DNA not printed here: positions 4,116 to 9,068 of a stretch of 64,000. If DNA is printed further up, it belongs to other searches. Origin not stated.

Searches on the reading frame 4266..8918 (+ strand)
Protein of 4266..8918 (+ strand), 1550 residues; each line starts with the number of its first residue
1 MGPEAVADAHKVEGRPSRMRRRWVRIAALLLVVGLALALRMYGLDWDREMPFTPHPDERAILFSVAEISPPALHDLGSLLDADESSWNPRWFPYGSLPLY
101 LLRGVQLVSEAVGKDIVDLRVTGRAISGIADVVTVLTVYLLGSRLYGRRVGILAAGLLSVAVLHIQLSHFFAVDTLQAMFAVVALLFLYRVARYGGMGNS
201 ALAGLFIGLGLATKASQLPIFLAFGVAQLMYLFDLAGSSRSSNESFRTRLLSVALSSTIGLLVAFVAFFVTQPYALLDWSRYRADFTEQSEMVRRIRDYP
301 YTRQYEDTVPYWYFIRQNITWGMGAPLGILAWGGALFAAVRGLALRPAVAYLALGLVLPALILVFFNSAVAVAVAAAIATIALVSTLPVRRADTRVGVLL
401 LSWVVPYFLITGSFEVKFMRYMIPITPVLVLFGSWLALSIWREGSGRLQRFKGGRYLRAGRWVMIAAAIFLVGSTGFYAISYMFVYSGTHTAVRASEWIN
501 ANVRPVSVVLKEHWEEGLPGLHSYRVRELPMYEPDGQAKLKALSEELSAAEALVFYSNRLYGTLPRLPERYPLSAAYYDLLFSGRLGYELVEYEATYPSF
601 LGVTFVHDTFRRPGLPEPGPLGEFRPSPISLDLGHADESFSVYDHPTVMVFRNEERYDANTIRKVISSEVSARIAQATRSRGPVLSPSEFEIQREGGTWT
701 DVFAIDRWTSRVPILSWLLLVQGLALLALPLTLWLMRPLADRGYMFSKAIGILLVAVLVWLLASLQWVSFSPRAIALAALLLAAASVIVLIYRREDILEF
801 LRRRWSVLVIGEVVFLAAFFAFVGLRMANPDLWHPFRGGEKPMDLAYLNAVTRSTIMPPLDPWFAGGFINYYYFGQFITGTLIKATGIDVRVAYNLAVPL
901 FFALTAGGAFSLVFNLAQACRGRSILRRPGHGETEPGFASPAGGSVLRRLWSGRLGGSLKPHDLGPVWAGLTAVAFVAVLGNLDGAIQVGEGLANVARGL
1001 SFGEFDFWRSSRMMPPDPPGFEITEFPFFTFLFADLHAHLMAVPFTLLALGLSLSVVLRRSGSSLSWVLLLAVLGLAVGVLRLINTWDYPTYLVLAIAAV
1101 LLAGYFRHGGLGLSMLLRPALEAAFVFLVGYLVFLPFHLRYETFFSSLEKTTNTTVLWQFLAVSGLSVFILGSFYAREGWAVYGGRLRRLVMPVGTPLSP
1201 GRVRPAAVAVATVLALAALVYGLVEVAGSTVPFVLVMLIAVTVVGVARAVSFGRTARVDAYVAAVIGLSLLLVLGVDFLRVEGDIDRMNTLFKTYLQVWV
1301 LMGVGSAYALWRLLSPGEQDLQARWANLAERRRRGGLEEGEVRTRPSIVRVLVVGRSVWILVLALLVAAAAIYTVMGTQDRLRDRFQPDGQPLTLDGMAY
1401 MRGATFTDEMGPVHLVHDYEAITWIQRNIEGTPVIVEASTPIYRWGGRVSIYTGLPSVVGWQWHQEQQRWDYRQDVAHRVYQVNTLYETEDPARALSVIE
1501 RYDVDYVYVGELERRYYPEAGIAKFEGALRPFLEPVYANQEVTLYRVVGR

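Call 11: search_protein_families(library=pfam, proteins=[window:4266-8918:+], max_evalue=0.00001)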
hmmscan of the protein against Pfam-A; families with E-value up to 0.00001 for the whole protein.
window:4266-8918:+ (1550 aa): 2 families
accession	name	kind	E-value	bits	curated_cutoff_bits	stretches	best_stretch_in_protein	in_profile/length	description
PF10060.15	DUF2298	-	8.4e-109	365.1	27.8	1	754-1301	1-487/488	Uncharacterized membrane protein (DUF2298)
PF13231.12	PMT_2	-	1.6e-10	41.8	26.1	1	124-232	25-129/160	Dolichyl-phosphate-mannose-protein mannosyltransferase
